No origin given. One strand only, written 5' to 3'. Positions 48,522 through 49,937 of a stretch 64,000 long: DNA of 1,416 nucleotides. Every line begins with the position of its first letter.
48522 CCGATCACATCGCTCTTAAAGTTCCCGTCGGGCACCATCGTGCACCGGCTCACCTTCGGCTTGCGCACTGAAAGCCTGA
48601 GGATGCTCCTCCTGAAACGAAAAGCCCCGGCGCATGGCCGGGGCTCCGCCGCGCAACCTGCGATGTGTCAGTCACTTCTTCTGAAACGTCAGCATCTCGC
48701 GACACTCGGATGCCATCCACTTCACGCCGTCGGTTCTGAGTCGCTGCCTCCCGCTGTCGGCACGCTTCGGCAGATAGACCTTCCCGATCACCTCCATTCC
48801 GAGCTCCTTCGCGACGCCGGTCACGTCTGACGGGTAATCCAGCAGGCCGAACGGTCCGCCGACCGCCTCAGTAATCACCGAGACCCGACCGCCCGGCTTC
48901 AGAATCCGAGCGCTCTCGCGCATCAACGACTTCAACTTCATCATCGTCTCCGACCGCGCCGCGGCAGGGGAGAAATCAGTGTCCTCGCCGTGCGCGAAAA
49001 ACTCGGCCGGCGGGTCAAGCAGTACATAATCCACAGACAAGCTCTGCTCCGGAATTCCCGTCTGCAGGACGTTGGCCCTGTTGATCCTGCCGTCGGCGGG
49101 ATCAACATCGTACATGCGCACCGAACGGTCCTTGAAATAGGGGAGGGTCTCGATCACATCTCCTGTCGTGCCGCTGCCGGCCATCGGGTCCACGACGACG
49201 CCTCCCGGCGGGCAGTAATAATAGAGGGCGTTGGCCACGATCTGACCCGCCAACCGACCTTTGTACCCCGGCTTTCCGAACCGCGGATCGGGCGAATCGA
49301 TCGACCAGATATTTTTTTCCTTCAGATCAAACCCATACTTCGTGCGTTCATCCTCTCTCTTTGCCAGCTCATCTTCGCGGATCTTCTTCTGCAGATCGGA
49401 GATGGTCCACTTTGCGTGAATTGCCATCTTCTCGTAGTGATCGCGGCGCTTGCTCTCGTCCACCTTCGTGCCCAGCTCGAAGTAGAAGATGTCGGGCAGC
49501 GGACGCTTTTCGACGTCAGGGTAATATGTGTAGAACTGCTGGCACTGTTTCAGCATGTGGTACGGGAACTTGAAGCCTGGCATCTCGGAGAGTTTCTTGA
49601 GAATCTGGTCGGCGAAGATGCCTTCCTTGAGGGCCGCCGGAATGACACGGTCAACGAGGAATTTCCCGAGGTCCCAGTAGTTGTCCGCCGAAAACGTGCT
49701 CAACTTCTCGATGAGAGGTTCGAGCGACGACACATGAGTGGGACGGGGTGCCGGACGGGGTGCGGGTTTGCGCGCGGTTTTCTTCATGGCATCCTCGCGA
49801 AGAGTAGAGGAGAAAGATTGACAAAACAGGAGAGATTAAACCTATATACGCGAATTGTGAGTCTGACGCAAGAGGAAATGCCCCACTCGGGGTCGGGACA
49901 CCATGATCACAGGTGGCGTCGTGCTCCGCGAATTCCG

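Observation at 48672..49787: Atypical orphan SAM methyltransferase (DPM-AGSGTT…DPPA) with basic Pro/Lys-rich N-terminal domain, next to tRNA genes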

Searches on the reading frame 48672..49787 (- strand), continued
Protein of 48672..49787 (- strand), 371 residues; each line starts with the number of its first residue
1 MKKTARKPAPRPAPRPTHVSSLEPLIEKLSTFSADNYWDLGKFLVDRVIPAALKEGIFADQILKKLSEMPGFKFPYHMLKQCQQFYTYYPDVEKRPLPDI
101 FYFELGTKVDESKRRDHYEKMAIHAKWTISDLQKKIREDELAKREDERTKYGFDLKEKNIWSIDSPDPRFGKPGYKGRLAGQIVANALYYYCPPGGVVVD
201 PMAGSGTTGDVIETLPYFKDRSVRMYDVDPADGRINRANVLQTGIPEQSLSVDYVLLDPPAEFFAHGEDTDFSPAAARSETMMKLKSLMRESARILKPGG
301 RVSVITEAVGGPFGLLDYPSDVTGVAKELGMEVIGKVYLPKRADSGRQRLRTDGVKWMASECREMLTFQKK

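Call 87: find_homologous_proteins(query=P0122)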
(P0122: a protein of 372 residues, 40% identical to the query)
Query P0122 (372 aa): 370 proteins with E <= 0.001 among 8000 candidates; the best 120 are listed.
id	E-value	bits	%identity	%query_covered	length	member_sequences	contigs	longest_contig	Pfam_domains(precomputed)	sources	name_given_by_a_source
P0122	1.4e-254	862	100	100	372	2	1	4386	PF01555.25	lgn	-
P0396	6.2e-212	721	80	100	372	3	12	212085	PF01555.25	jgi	jgi:ParB family chromosome partitioning protein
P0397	6.0e-208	708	77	100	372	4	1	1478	PF01555.25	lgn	-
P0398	1.6e-174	598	67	96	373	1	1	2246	PF01555.25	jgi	jgi:hypothetical protein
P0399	2.8e-174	597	69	98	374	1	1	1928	PF01555.25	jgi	-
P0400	1.4e-163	562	64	98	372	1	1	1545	PF01555.25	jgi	jgi:ParB family chromosome partitioning protein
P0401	6.1e-159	547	61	98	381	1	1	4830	PF01555.25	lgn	-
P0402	6.2e-117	409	50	95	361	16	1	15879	PF01555.25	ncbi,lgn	ncbi:MAG: hypothetical protein ACETVW_00875 [Dehalococcoidia bacterium]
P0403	4.1e-115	403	49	96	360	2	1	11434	PF01555.25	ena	-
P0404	7.1e-115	402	48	96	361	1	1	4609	PF01555.25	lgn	-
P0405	7.1e-115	402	48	95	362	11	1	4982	PF01555.25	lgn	-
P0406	1.2e-114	401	49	95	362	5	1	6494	PF01555.25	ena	-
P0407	1.7e-111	391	48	95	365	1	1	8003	PF01555.25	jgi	-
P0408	1.8e-111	391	48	96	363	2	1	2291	PF01555.25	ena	-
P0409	2.4e-111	390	48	95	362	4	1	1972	PF01555.25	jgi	-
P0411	7.4e-106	372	48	95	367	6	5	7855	PF01555.25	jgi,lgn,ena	-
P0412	1.2e-104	368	47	96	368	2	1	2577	PF01555.25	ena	-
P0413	1.8e-103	364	48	95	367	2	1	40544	PF01555.25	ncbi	-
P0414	1.2e-102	362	47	95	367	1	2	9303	PF01555.25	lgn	-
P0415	2.9e-102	360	48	95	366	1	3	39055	PF01555.25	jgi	-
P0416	5.6e-102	360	47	95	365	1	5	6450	PF01555.25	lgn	-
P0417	6.8e-102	359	47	95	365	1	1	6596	PF01555.25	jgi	-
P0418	2.6e-101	357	45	98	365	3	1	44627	PF17761.8,PF01555.25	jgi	-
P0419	4.5e-101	357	47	95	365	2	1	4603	PF01555.25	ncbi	-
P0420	1.0e-100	355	46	97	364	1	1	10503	PF01555.25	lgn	-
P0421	1.1e-100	355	47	96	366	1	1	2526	PF01555.25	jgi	jgi:hypothetical protein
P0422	1.1e-100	355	46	96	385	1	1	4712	PF01555.25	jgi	jgi:hypothetical protein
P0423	7.9e-100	352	46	94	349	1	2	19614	PF17761.8,PF01555.25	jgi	jgi:DNA modification methylase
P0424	1.0e-99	352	46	95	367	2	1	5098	PF01555.25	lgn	-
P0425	1.1e-99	352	45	95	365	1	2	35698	PF01555.25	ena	-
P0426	2.4e-99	351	46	95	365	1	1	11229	PF01555.25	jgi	jgi:hypothetical protein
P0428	7.0e-99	349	45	95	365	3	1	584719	PF17761.8,PF01555.25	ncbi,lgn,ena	-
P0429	8.0e-99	349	46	95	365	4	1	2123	PF01555.25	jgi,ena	-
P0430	8.7e-99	349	45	95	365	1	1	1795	PF17761.8,PF01555.25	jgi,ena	-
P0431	4.9e-98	347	45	95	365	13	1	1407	PF01555.25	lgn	-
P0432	2.4e-97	344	46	95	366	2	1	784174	PF01555.25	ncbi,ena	-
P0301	6.7e-97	343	46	97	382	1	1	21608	PF17761.8,PF01555.25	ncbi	-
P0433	2.9e-96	341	46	95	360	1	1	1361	PF17761.8,PF01555.25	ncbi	-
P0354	8.5e-96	339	45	99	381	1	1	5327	PF17761.8,PF01555.25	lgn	-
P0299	1.2e-95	339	45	97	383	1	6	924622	PF17761.8,PF01555.25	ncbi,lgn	-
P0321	1.4e-95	339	44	97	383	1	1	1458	PF17761.8,PF01555.25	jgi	-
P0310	1.5e-95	338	43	97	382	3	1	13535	PF17761.8,PF01555.25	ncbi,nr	ncbi:MAG TPA: hypothetical protein VFF29_07190 [Bacteroidota bacterium]|nr:hypothetical protein [Bac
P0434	2.6e-95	338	46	95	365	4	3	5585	PF01555.25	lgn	-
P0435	2.7e-95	338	45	94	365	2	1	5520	PF01555.25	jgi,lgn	-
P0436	2.7e-95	338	46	96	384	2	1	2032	PF01555.25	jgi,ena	-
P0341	3.2e-95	337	44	97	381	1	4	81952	PF17761.8,PF01555.25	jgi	-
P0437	4.1e-95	337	44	97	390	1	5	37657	PF17761.8,PF01555.25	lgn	-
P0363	6.4e-95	336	45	97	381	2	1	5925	PF17761.8,PF01555.25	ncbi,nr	ncbi:MAG: hypothetical protein HY800_04045 [Ignavibacteriales bacterium]|nr:hypothetical protein [Ig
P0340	1.3e-94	335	43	97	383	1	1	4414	PF17761.8,PF01555.25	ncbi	-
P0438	1.8e-94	335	44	96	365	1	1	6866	PF01555.25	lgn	-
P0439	2.6e-94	334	45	97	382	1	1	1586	PF17761.8,PF01555.25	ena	-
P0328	7.3e-94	333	43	97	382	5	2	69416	PF17761.8,PF01555.25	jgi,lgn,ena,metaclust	metaclust:\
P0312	9.2e-94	333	42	97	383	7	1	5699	PF17761.8,PF01555.25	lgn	-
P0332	1.3e-93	332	42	97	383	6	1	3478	PF17761.8,PF01555.25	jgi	jgi:hypothetical protein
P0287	1.4e-93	332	44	97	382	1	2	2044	PF17761.8,PF01555.25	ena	-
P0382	1.7e-93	332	45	97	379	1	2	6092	PF17761.8,PF01555.25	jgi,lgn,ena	-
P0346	2.1e-93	331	43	97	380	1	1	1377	PF17761.8,PF01555.25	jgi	-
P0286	2.1e-93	331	43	97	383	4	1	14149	PF17761.8,PF01555.25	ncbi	-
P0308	2.3e-93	331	45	96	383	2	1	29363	PF17761.8,PF01555.25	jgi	jgi:DNA modification methylase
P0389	2.4e-93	331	45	97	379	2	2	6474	PF17761.8,PF01555.25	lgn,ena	-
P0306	2.4e-93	331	43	97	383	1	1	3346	PF01555.25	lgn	-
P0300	3.7e-93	331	43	97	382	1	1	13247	PF17761.8,PF01555.25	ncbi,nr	ncbi:MAG: hypothetical protein HY707_12200 [Ignavibacteriae bacterium]|nr:hypothetical protein [Igna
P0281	4.6e-93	330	44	97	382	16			PF17761.8,PF01555.25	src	-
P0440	4.8e-93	330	44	96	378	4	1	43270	PF17761.8,PF01555.25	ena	-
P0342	4.8e-93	330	42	97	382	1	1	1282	PF17761.8,PF01555.25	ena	-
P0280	4.9e-93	330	45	97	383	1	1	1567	PF01555.25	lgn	-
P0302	5.4e-93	330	44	97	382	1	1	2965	PF17761.8,PF01555.25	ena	-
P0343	5.5e-93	330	43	99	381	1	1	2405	PF17761.8,PF01555.25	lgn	-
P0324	5.8e-93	330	43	97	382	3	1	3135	PF17761.8,PF01555.25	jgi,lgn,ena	-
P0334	6.5e-93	330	44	97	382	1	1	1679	PF17761.8,PF01555.25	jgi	-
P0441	7.1e-93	330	43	97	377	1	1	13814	PF17761.8,PF01555.25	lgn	-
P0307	9.7e-93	329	43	98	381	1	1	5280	PF17761.8,PF01555.25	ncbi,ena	-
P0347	1.5e-92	329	44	97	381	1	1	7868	PF17761.8,PF01555.25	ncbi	-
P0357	2.2e-92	328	45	97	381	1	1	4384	PF01555.25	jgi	jgi:DNA modification methylase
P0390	2.9e-92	328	43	97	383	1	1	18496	PF17761.8,PF01555.25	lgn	-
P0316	2.9e-92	328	43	97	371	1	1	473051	PF17761.8,PF01555.25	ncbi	-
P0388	4.3e-92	327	44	97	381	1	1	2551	PF17761.8,PF01555.25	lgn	-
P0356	4.4e-92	327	45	97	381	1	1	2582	PF01555.25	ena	-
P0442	4.9e-92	327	44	95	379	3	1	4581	PF17761.8,PF01555.25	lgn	-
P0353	5.0e-92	327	43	96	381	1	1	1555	PF17761.8,PF01555.25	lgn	-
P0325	5.5e-92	327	44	99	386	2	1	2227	PF17761.8,PF01555.25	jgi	-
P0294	6.7e-92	326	44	97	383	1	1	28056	PF17761.8,PF01555.25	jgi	jgi:DNA modification methylase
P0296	6.9e-92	326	43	97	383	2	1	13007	PF17761.8,PF01555.25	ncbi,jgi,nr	ncbi:MAG TPA: DNA methyltransferase [Bacteroidota bacterium]|jgi:DNA modification methylase|nr:DNA m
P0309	1.1e-91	326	43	96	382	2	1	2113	PF17761.8,PF01555.25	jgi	jgi:DNA modification methylase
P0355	1.4e-91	325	44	97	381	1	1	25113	PF17761.8,PF01555.25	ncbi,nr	ncbi:MAG: DNA methyltransferase [Bacteroidota bacterium]|nr:DNA methyltransferase [Bacteroidota bact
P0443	1.5e-91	325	45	95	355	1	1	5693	PF17761.8,PF01555.25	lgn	-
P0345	1.5e-91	325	43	97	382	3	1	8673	PF17761.8,PF01555.25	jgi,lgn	jgi:hypothetical protein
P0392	1.6e-91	325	43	97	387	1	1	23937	PF17761.8,PF01555.25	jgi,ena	jgi:hypothetical protein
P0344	1.8e-91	325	43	97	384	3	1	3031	PF17761.8,PF01555.25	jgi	jgi:DNA modification methylase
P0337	2.0e-91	325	44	97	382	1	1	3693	PF17761.8,PF01555.25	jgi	jgi:DNA modification methylase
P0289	2.4e-91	325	43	97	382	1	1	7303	PF17761.8,PF01555.25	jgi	jgi:DNA modification methylase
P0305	2.5e-91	324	43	97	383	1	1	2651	PF17761.8,PF01555.25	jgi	jgi:hypothetical protein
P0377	2.7e-91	324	43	97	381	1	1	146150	PF17761.8,PF01555.25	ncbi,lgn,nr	ncbi:MAG: hypothetical protein C0417_12210 [Chlorobiaceae bacterium]|nr:hypothetical protein [Chloro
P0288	3.0e-91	324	43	97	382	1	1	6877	PF17761.8,PF01555.25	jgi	jgi:DNA modification methylase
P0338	3.1e-91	324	44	97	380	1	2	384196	PF17761.8,PF01555.25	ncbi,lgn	-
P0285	3.7e-91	324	41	97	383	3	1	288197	PF17761.8,PF01555.25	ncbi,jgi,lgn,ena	-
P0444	3.9e-91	324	41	97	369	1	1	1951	PF01555.25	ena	-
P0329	4.5e-91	324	41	99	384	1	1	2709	PF17761.8,PF01555.25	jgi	jgi:DNA modification methylase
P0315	5.0e-91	324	42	99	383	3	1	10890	PF17761.8,PF01555.25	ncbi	-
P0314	5.3e-91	323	42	97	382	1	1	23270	PF17761.8,PF01555.25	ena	-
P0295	5.7e-91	323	42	97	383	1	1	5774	PF17761.8,PF01555.25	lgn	-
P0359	5.8e-91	323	43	97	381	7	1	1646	PF17761.8,PF01555.25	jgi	jgi:hypothetical protein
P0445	6.9e-91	323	43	98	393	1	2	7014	PF17761.8,PF01555.25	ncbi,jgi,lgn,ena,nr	ncbi:MAG TPA: hypothetical protein VKS81_11190 [Bacteroidota bacterium]|nr:hypothetical protein [Bac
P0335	7.0e-91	323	43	97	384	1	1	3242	PF01555.25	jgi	jgi:DNA modification methylase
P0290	8.7e-91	323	43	98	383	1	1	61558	PF01555.25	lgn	-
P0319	9.1e-91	323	45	96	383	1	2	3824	PF17761.8,PF01555.25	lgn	-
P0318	9.5e-91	323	42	97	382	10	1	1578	PF17761.8,PF01555.25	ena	-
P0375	9.9e-91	323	43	96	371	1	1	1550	PF17761.8,PF01555.25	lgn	-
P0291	1.0e-90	322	42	97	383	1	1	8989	PF17761.8,PF01555.25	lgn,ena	-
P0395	1.1e-90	322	42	96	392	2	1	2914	PF17761.8,PF01555.25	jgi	jgi:hypothetical protein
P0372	1.1e-90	322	43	96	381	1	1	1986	PF17761.8,PF01555.25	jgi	jgi:DNA modification methylase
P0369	1.1e-90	322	43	96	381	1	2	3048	PF17761.8,PF01555.25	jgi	jgi:DNA modification methylase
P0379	1.3e-90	322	43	97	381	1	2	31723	PF01555.25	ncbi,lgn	-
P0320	1.5e-90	322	42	97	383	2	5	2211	PF17761.8,PF01555.25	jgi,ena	jgi:DNA modification methylase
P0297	1.8e-90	322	42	97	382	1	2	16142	PF17761.8,PF01555.25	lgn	-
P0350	1.9e-90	322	44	97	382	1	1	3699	PF17761.8,PF01555.25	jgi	-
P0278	2.0e-90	322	42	98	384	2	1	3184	PF17761.8,PF01555.25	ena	-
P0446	2.4e-90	321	44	95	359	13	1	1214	PF17761.8,PF01555.25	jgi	jgi:hypothetical protein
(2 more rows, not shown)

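Call 89: find_encoding_contigs(protein=P0396, flank=6000, max_places=2)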
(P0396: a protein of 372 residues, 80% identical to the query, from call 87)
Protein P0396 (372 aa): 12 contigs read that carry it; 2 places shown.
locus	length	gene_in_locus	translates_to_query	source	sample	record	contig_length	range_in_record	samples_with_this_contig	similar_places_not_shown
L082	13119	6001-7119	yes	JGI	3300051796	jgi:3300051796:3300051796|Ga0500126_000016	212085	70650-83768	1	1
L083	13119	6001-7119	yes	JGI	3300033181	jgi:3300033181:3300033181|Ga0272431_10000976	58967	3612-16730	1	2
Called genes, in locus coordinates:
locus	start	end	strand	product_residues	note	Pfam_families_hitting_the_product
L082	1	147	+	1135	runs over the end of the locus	PF13809:Tubulin_2, PF09851:SHOCT (weak)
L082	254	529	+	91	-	-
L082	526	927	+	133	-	-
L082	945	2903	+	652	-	-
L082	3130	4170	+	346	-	-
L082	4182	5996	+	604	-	PF01935:DUF87, PF05872:HerA_C (faint), PF10412:TrwB_AAD_bind (weak)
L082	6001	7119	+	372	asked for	PF01555:N6_N4_Mtase (faint)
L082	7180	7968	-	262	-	-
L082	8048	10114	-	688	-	-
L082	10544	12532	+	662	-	PF13292:DXP_synthase_N, PF02779:Transket_pyr, PF02780:Transketolase_C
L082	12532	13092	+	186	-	PF07719:TPR_2 (faint), PF13428:TPR_14 (faint), PF13424:TPR_12 (faint), PF00515:TPR_1 (faint), PF13431:TPR_17 (faint), PF13432:TPR_16 (weak), PF13414:TPR_11 (weak), PF14559:TPR_19 (weak), +1 more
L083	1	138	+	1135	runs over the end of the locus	PF13809:Tubulin_2, PF09851:SHOCT (weak)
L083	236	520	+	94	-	-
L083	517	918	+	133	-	-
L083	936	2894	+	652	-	-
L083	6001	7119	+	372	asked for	PF01555:N6_N4_Mtase (faint)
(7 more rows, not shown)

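Call 90: find_encoding_contigs(protein=P0402, flank=6000, max_places=2)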
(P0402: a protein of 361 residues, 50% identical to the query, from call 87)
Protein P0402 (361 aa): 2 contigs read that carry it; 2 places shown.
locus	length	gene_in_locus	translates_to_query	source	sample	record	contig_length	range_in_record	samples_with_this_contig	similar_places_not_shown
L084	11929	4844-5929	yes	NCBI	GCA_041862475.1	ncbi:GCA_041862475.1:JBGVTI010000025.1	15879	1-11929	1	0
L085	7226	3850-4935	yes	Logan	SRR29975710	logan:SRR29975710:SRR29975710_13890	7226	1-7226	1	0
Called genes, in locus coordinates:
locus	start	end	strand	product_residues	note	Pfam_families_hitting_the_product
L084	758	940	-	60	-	-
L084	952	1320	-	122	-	-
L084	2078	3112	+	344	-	-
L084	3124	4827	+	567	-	PF01935:DUF87, PF05872:HerA_C, PF10412:TrwB_AAD_bind (faint)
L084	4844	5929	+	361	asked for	PF01555:N6_N4_Mtase (faint)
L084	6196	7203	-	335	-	PF10592:AIPR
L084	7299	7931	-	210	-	-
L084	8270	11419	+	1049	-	PF02384:N6_Mtase, PF20473:MmeI_Mtase, PF07669:Eco57I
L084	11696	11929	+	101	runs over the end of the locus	PF02627:CMD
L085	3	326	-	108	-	?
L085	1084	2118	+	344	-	-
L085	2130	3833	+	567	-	PF01935:DUF87, PF05872:HerA_C, PF10412:TrwB_AAD_bind (faint)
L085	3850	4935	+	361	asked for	PF01555:N6_N4_Mtase (faint)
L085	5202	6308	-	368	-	PF10592:AIPR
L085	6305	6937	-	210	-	-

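Call 91: find_encoding_contigs(protein=P0413, flank=6000, max_places=2)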
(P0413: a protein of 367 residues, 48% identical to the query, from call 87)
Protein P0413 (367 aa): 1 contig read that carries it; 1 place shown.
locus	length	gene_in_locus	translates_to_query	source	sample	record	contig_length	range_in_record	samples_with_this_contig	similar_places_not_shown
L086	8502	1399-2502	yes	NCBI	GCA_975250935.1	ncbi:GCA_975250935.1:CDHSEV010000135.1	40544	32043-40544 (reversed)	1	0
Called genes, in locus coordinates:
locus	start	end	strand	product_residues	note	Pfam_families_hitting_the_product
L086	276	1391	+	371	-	PF01935:DUF87 (faint)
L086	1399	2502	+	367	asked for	PF01555:N6_N4_Mtase (faint)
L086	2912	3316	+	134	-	PF01909:NTP_transf_2, PF18765:Polbeta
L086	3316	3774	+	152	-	PF01934:HepT-like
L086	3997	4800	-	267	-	PF13267:DUF4058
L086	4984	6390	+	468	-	PF00890:FAD_binding_2 (weak), PF01134:GIDA, PF01266:DAO (faint), PF07992:Pyr_redox_2, PF12831:FAD_oxidored, PF13738:Pyr_redox_3, PF00070:Pyr_redox, PF02852:Pyr_redox_dim, +4 more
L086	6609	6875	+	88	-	PF02604:PhdYeFM_antitox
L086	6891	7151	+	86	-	PF05016:ParE_toxin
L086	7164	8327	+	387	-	PF00266:Aminotran_5, PF01041:DegT_DnrJ_EryC1 (faint)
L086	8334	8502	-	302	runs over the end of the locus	PF03466:LysR_substrate (weak), PF12849:PBP_like_2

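Call 92: find_encoding_contigs(protein=P0425, flank=6000, max_places=2)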
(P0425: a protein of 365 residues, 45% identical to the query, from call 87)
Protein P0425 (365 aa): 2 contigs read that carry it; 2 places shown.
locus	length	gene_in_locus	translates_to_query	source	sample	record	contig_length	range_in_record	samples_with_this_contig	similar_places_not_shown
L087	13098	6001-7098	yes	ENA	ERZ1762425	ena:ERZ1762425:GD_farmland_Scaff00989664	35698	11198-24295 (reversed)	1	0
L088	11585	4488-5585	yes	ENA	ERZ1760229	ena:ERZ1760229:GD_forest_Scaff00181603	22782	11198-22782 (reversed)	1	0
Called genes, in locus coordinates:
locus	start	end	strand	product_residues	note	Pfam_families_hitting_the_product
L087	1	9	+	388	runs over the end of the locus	-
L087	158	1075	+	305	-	PF00005:ABC_tran, PF13304:AAA_21, PF13732:DrrA1-3_C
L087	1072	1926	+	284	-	PF12679:ABC2_membrane_2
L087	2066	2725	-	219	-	-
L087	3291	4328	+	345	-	-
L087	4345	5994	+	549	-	PF01935:DUF87, PF05872:HerA_C (faint), PF10412:TrwB_AAD_bind (weak)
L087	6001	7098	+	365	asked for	PF01555:N6_N4_Mtase (faint)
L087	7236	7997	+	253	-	PF00076:RRM_1, PF01582:TIR (weak), PF13676:TIR_2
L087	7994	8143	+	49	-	-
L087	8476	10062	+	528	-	PF13676:TIR_2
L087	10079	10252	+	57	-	-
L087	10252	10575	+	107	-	-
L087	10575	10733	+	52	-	-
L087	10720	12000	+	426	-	PF02421:FeoB_N, PF03193:RsgA_GTPase (faint), PF00071:Ras (weak), PF00350:Dynamin_N (faint), PF01926:MMR_HSR1, PF00009:GTP_EFTU, PF05128:DUF697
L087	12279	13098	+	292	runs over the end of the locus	PF12679:ABC2_membrane_2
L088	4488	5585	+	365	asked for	PF01555:N6_N4_Mtase (faint)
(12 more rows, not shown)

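Call 94: search_solved_structures(query=A7, max_evalue=10, show_alignments=2)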
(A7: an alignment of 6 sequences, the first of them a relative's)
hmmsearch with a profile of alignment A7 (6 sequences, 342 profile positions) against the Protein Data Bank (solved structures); distinct sequences matched with E-value up to 10: 0.

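Call 95: search_protein_families(library=pfam, alignment_id=A7, max_evalue=10)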
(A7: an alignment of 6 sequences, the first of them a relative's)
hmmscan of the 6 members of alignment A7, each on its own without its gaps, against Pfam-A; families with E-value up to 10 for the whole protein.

A. member 1, L074:949-1983:+ (344 aa): 0 families

B. families by the number of members that match (of 6 scanned): 1 family
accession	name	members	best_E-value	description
PF09376.16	NurA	3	0.0029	NurA domain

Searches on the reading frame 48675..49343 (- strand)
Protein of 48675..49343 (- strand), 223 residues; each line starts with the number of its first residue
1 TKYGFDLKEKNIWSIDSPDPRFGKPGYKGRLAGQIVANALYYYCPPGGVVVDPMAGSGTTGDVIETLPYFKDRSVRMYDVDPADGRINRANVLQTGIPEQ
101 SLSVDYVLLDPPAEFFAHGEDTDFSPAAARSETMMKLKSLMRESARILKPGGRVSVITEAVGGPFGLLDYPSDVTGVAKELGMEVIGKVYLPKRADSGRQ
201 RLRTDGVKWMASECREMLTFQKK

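Call 81: search_protein_families(library=pfam, proteins=[window:48675-49343:-], max_evalue=1)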
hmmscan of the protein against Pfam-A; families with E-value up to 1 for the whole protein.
seq(223 aa): 2 families
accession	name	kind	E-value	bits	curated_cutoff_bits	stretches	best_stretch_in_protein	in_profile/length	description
PF01555.25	N6_N4_Mtase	-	0.00022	21.7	26.7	1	36-66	171-201/221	DNA methylase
PF08241.18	Methyltransf_11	-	0.01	16.9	21.2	1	68-154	12-93/95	Methyltransferase domain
